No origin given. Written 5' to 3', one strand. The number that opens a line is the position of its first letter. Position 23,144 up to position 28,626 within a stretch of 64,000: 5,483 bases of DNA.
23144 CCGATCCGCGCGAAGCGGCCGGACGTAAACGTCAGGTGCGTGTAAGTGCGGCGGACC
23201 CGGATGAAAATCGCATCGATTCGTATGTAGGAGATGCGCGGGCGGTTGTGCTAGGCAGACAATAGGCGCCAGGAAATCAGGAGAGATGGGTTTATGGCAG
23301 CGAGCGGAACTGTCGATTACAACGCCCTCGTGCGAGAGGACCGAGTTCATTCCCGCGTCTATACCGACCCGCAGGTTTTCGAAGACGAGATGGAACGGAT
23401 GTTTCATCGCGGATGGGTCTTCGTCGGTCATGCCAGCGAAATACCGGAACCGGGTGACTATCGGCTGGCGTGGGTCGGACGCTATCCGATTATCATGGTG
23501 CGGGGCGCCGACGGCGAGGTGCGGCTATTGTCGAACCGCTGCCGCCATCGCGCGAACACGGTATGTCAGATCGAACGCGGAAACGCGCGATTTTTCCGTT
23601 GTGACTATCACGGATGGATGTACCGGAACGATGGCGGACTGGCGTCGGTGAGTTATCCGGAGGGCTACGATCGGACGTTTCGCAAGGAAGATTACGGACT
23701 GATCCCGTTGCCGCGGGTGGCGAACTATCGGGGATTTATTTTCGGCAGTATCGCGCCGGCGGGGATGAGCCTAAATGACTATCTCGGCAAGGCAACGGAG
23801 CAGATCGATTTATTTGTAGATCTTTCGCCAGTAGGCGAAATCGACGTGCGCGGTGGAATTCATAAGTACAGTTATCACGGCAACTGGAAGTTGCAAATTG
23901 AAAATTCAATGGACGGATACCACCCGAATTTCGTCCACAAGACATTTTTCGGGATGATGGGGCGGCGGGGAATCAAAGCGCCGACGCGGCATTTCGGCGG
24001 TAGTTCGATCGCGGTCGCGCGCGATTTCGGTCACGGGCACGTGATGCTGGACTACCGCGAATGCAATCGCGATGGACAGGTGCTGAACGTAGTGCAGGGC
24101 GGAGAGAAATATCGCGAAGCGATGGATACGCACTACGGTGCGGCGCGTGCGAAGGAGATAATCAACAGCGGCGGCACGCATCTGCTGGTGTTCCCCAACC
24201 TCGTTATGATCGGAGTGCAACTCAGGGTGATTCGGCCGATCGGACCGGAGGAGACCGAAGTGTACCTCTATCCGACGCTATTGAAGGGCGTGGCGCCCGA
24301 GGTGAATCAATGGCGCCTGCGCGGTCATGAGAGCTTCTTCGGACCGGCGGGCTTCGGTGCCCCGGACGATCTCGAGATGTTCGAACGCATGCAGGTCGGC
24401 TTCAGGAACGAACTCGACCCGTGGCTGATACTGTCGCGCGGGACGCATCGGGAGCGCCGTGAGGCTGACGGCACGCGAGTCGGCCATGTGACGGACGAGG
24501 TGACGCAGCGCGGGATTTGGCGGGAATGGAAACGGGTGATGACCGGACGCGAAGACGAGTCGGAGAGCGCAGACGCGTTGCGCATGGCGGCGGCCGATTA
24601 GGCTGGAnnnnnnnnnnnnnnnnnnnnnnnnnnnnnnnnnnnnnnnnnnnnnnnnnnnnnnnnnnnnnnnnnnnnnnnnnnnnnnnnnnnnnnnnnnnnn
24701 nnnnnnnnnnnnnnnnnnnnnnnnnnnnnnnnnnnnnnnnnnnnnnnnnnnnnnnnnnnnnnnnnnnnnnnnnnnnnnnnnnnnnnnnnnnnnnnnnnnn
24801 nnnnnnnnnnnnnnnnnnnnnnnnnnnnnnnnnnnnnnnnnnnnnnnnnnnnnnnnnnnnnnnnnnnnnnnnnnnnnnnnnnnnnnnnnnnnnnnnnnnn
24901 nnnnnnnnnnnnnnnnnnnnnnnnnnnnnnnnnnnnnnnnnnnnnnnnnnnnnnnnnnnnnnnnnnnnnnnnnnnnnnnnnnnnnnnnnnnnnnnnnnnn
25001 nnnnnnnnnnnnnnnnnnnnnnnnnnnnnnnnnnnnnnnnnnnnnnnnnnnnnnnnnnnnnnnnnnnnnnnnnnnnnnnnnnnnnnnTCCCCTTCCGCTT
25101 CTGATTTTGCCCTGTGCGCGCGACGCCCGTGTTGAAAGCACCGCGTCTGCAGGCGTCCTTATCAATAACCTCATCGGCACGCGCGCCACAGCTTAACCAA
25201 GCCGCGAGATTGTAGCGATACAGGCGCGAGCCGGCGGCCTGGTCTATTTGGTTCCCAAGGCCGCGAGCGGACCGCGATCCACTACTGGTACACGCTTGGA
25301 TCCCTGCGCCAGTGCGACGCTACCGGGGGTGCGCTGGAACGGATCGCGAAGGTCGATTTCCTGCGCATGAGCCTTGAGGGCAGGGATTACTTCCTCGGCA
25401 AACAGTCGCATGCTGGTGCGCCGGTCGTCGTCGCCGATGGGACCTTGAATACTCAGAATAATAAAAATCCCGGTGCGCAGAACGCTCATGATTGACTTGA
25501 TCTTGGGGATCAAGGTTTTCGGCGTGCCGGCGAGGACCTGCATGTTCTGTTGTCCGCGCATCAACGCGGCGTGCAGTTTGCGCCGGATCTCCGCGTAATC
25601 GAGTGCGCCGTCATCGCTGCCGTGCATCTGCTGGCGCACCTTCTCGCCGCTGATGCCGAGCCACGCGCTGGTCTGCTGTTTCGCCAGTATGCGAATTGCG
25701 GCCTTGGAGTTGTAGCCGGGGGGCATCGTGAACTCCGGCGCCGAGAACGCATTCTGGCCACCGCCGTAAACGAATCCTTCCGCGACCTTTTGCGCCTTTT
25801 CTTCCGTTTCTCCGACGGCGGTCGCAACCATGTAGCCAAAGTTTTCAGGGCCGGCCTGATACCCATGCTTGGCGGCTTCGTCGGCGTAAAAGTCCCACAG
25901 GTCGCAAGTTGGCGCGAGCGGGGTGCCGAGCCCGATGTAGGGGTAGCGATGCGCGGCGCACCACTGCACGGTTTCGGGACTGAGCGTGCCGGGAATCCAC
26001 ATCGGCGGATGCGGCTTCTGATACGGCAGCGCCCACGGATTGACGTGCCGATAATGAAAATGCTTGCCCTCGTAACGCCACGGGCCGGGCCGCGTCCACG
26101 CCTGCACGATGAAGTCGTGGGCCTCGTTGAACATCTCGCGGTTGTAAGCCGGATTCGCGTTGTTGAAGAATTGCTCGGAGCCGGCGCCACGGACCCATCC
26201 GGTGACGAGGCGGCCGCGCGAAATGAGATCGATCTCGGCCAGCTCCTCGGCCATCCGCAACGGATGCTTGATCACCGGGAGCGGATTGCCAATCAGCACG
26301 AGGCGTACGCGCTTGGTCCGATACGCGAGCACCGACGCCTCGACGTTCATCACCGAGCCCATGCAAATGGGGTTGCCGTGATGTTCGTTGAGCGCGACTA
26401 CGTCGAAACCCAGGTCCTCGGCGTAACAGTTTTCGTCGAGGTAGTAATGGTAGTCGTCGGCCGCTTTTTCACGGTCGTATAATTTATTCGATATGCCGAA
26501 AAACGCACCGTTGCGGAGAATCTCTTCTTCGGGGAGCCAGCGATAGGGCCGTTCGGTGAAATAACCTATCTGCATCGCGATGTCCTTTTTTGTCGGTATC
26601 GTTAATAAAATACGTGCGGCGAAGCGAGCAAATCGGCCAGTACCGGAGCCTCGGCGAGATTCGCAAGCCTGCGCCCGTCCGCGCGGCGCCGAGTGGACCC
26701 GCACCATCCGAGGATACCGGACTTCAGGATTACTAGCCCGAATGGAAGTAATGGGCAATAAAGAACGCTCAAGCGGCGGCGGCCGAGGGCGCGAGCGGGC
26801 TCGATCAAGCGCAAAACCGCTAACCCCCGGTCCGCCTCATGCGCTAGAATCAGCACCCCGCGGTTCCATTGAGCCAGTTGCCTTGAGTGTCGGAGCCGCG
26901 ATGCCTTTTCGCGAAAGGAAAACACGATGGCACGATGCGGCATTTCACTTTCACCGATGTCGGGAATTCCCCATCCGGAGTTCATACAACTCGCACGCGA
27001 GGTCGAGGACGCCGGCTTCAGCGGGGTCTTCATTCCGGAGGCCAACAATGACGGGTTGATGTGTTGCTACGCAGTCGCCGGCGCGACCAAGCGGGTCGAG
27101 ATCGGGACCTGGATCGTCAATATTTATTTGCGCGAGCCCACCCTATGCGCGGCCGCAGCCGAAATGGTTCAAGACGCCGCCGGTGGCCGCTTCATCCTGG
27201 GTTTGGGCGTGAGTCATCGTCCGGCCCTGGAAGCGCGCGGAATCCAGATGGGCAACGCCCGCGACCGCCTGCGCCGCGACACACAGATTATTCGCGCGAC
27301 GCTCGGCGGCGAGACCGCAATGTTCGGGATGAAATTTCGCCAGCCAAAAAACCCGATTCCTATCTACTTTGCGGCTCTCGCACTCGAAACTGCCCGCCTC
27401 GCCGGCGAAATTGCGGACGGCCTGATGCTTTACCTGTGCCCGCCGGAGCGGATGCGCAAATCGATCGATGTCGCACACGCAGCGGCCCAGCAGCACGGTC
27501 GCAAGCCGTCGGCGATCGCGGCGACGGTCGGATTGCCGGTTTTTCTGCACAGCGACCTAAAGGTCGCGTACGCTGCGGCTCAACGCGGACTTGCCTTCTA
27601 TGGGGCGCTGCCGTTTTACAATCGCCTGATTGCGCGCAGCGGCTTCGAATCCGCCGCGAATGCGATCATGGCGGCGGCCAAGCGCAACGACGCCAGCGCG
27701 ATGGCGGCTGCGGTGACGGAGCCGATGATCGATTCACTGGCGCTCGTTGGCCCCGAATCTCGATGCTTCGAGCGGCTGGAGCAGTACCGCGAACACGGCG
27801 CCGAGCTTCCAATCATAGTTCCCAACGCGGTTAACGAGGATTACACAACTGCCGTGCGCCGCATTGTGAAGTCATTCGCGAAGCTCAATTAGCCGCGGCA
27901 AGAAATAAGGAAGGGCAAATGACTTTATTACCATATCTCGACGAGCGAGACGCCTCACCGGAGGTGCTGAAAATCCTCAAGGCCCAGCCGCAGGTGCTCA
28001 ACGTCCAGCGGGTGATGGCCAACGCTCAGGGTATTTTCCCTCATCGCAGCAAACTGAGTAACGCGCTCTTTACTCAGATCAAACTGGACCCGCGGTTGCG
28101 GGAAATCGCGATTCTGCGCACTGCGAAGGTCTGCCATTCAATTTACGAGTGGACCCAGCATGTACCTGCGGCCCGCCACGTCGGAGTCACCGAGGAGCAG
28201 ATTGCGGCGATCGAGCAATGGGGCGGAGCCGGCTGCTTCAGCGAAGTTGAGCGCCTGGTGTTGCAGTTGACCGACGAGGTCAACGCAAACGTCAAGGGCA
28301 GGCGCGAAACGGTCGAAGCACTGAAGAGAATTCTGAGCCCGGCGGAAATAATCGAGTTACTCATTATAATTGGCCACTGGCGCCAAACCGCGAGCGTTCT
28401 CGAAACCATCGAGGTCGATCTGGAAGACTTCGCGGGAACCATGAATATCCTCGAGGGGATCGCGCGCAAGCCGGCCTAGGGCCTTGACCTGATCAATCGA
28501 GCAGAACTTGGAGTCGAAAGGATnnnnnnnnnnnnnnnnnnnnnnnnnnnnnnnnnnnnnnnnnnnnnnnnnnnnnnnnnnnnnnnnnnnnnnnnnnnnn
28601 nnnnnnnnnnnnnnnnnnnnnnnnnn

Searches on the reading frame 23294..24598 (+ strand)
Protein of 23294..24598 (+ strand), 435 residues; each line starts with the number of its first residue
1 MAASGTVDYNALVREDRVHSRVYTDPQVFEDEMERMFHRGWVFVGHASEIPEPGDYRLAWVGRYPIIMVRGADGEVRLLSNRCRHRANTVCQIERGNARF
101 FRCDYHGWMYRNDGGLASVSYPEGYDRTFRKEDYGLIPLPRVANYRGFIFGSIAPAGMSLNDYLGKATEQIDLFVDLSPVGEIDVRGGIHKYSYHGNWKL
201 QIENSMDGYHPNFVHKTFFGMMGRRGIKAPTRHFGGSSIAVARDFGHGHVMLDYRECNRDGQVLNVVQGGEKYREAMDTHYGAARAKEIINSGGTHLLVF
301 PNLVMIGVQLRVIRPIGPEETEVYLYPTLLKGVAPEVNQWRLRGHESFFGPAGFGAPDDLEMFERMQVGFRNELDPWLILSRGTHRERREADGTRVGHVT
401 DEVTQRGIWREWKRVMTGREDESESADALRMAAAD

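Call 59: search_protein_families(library=pfam, proteins=[window:23294-24598:+], max_evalue=0.00001)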
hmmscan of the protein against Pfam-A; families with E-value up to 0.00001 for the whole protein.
window:23294-24598:+ (435 aa): 2 families
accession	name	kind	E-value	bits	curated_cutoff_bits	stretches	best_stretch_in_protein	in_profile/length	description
PF00355.32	Rieske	-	3e-13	49.9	20.3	1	41-120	2-79/88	Rieske [2Fe-2S] domain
PF00848.25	Ring_hydroxyl_A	-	8.4e-12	45.9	24.9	1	190-373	10-180/208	Ring hydroxylating alpha subunit (catalytic domain)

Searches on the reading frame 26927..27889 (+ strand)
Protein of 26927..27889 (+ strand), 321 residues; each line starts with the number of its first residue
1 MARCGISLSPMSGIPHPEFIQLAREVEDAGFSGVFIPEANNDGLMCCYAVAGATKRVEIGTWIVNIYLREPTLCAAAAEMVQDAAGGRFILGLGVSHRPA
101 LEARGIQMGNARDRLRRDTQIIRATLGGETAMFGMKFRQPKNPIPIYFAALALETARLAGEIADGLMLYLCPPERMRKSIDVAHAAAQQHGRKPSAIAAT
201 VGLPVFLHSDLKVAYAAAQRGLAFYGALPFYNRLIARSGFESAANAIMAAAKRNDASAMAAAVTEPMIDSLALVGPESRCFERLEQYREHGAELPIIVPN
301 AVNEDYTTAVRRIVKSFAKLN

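Call 59: search_protein_families(library=pfam, proteins=[window:26927-27889:+], max_evalue=0.00001)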
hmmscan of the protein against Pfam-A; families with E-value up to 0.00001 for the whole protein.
window:26927-27889:+ (321 aa): 1 family
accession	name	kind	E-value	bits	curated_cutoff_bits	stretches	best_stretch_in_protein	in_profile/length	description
PF00296.26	Bac_luciferase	-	7.9e-53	180.3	27.9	1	15-293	21-313/314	Luciferase-like monooxygenase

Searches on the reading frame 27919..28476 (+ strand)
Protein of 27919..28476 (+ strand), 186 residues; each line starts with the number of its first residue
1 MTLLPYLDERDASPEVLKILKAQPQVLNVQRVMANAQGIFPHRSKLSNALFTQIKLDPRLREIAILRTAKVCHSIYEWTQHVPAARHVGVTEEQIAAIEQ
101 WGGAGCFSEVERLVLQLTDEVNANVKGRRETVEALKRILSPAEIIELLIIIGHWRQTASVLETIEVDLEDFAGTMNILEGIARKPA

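Call 59: search_protein_families(library=pfam, proteins=[window:27919-28476:+], max_evalue=0.00001)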
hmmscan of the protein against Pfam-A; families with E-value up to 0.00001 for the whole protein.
window:27919-28476:+ (186 aa): 1 family
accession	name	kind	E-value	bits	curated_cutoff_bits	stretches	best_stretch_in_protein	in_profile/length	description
PF02627.25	CMD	-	6.5e-13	48.9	23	1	45-120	9-84/84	Carboxymuconolactone decarboxylase family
